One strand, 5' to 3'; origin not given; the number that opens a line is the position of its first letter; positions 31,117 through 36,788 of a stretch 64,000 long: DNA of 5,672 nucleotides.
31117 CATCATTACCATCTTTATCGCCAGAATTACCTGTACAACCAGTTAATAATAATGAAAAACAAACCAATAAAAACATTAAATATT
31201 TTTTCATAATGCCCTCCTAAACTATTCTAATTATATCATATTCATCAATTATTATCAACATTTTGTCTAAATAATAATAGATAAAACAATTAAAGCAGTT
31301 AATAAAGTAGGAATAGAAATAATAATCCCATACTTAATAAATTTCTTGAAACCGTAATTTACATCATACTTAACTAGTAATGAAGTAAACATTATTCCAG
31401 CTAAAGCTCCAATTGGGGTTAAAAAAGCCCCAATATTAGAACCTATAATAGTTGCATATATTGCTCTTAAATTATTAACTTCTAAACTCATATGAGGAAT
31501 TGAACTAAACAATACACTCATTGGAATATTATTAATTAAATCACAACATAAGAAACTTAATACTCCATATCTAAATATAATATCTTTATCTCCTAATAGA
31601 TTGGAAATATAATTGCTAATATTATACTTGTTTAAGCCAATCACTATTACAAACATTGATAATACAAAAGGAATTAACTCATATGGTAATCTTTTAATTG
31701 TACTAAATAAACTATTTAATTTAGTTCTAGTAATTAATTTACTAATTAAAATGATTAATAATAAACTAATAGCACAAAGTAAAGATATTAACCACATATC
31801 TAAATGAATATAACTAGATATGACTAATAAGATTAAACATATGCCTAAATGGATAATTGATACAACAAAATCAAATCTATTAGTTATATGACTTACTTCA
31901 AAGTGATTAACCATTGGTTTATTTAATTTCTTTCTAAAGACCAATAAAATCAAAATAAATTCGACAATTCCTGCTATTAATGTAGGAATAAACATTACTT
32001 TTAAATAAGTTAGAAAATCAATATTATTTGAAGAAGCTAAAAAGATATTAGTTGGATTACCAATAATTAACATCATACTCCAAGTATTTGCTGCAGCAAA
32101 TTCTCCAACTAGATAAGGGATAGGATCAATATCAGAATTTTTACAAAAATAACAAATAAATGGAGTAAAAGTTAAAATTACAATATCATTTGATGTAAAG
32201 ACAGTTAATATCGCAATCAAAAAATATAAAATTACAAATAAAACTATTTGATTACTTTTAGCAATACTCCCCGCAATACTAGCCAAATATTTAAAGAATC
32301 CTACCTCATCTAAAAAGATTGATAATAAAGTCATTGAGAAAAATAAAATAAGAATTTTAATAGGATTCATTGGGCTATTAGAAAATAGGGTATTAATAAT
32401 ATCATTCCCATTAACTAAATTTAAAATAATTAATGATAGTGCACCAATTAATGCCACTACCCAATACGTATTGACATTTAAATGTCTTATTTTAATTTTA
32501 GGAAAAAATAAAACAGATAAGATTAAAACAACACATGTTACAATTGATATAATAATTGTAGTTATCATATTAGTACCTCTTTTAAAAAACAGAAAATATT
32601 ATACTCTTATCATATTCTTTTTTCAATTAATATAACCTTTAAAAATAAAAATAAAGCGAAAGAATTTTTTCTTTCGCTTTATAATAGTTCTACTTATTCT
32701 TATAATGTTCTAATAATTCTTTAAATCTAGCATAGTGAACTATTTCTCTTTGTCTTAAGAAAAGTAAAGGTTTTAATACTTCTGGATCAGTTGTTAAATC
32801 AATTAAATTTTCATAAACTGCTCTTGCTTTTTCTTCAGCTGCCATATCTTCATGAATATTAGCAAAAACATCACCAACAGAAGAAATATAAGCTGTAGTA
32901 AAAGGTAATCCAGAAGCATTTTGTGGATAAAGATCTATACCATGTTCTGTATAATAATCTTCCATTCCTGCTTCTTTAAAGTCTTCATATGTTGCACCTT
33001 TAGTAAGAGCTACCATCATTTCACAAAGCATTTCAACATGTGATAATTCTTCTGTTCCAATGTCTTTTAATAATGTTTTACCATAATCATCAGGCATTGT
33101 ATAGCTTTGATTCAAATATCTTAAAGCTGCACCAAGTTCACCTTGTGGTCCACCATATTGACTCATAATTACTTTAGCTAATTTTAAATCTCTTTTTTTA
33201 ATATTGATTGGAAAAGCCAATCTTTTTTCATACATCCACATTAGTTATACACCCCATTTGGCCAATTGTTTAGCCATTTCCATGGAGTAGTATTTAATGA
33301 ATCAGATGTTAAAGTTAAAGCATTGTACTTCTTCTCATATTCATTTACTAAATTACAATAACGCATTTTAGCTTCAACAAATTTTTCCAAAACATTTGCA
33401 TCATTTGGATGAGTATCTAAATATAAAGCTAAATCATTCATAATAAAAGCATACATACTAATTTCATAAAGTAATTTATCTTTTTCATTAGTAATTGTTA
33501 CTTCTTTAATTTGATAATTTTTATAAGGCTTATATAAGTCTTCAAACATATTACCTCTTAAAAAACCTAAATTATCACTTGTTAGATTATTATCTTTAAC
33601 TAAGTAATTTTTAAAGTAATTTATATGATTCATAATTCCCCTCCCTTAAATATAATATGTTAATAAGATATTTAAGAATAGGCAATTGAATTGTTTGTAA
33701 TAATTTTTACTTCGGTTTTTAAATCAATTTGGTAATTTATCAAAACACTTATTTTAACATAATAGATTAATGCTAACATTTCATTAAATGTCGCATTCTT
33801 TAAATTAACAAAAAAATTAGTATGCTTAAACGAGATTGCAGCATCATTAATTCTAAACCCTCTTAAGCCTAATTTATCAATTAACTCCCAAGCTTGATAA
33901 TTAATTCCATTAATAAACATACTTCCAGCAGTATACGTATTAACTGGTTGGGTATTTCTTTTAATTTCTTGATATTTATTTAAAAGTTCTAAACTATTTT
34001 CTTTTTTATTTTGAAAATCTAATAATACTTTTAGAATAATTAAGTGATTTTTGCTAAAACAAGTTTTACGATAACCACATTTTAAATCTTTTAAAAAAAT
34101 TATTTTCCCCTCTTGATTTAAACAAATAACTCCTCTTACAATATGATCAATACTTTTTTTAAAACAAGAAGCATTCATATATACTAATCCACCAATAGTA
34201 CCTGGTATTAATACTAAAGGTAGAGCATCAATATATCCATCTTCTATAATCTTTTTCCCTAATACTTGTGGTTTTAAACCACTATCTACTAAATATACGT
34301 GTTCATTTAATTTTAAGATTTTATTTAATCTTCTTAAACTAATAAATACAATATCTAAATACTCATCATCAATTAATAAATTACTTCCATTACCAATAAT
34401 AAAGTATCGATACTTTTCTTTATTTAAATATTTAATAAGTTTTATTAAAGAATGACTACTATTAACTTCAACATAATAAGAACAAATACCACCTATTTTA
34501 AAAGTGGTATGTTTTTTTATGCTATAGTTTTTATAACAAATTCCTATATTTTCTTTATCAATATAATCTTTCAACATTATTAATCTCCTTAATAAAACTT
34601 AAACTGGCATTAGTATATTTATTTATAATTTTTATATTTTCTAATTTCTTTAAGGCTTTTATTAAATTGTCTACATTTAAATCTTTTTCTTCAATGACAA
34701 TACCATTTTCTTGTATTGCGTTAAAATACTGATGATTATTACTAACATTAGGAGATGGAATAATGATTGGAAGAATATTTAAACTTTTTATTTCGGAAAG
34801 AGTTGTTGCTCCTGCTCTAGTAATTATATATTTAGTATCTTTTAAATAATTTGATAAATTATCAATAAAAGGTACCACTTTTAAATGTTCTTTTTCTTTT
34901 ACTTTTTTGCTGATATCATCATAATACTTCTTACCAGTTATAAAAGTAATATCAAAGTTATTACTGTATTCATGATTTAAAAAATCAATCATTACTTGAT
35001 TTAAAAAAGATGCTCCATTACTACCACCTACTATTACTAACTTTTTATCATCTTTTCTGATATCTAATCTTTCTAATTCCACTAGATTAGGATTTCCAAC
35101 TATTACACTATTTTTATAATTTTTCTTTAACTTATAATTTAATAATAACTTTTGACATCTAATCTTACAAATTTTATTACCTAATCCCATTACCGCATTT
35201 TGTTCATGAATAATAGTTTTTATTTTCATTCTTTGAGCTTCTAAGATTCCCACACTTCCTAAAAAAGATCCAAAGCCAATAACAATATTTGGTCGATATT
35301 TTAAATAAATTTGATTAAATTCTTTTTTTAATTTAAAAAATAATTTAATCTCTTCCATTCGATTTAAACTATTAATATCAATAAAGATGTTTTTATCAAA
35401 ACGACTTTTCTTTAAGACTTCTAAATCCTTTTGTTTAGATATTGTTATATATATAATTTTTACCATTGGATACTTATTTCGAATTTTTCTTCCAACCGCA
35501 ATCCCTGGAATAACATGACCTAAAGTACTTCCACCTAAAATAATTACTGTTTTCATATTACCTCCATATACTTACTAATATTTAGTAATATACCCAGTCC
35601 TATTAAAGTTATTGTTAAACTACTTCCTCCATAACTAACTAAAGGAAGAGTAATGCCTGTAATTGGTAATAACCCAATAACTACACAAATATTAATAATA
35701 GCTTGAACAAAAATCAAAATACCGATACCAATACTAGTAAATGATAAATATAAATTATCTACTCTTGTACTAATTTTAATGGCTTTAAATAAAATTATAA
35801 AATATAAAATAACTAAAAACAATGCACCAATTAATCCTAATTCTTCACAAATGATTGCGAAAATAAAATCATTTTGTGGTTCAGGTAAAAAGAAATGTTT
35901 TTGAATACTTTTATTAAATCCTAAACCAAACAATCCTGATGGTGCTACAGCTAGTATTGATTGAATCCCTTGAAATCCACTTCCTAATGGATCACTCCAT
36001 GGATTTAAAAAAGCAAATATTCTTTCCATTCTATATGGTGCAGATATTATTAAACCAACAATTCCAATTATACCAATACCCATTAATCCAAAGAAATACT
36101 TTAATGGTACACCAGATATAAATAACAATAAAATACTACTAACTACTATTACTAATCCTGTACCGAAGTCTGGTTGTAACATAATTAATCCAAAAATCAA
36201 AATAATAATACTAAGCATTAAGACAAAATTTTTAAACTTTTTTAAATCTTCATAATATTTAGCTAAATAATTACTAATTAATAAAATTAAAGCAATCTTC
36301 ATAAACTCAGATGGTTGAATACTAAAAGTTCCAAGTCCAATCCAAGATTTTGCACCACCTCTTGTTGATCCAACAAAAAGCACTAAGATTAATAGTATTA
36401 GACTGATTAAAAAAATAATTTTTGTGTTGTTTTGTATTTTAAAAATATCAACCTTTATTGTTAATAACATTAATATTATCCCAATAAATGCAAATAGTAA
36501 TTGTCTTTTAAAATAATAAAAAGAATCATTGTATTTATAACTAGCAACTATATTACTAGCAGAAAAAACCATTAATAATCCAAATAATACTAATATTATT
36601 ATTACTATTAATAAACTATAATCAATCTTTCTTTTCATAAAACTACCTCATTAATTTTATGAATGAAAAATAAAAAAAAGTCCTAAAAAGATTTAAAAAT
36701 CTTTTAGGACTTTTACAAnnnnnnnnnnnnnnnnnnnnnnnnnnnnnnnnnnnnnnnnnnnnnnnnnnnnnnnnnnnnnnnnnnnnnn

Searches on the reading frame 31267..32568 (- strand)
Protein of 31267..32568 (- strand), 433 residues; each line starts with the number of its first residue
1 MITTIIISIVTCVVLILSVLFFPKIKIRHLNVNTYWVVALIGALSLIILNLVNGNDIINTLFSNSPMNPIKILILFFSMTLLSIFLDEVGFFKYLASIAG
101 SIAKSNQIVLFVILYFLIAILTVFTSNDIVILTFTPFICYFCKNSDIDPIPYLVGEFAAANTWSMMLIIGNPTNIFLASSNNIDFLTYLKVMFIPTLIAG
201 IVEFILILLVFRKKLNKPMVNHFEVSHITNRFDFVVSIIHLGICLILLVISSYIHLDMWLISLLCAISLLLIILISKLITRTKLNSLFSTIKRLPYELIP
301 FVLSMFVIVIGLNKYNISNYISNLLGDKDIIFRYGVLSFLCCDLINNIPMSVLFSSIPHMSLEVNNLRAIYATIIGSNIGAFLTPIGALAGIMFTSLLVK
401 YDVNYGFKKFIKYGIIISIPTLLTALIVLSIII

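Call 13: search_protein_families(library=pfam, proteins=[window:31267-32568:-], max_evalue=0.00001)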
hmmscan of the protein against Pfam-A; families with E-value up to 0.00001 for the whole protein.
window:31267-32568:- (433 aa): 2 families
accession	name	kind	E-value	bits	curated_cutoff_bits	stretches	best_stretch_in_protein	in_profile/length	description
PF03600.22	CitMHS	-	3.1e-33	115.7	31.9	1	36-355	12-311/336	Citrate transporter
PF02040.21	ArsB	-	8.9e-22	78.4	22.2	1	31-431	19-421/423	Arsenical pump membrane protein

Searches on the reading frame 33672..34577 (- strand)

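Call 13: search_protein_families(library=pfam, proteins=[window:33672-34577:-], max_evalue=0.00001)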
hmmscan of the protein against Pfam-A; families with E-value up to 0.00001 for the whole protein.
window:33672-34577:- (301 aa): 2 families
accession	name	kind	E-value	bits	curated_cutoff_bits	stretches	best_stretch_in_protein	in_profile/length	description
PF02873.21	MurB_C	-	1.6e-25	89.6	27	1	200-293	7-99/99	UDP-N-acetylenolpyruvoylglucosamine reductase, C-terminal domain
PF01565.28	FAD_binding_4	-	1.1e-16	61.2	26.4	1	34-160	3-136/139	FAD binding domain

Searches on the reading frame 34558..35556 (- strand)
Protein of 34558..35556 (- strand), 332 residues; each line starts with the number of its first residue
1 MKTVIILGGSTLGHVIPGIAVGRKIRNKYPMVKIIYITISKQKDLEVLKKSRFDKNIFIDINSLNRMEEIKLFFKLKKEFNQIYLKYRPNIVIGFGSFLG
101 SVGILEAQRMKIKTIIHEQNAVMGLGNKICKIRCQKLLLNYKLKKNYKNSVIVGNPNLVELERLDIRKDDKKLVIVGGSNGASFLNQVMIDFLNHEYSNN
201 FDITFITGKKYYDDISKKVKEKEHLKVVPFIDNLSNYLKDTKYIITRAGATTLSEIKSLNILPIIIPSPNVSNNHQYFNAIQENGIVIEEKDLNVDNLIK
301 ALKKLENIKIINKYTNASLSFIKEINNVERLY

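Call 13: search_protein_families(library=pfam, proteins=[window:34558-35556:-], max_evalue=0.00001)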
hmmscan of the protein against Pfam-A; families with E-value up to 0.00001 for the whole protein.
window:34558-35556:- (332 aa): 2 families
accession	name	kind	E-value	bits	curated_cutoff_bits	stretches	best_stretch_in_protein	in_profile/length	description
PF04101.22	Glyco_tran_28_C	-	8.8e-26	91.3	22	1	173-309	2-144/166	Glycosyltransferase family 28 C-terminal domain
PF03033.26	Glyco_transf_28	-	9.5e-18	65.1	26.2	1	4-135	1-135/139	Glycosyltransferase family 28 N-terminal domain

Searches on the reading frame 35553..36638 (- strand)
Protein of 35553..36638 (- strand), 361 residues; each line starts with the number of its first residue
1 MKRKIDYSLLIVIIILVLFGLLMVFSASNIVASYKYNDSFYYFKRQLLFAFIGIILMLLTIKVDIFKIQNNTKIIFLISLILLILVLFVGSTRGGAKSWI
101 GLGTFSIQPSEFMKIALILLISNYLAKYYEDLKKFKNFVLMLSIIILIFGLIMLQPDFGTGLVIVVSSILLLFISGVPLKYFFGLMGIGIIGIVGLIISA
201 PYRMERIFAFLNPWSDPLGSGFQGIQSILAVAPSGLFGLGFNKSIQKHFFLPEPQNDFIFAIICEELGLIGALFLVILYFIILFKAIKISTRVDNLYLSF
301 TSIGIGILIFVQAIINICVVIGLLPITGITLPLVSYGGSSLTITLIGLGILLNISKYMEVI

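Call 13: search_protein_families(library=pfam, proteins=[window:35553-36638:-], max_evalue=0.00001)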
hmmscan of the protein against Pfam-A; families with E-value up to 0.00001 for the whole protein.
window:35553-36638:- (361 aa): 1 family
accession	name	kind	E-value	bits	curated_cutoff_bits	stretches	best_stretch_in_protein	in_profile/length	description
PF01098.24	FTSW_RODA_SPOVE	-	3.4e-110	368.8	26.4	1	9-357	4-353/356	Cell cycle protein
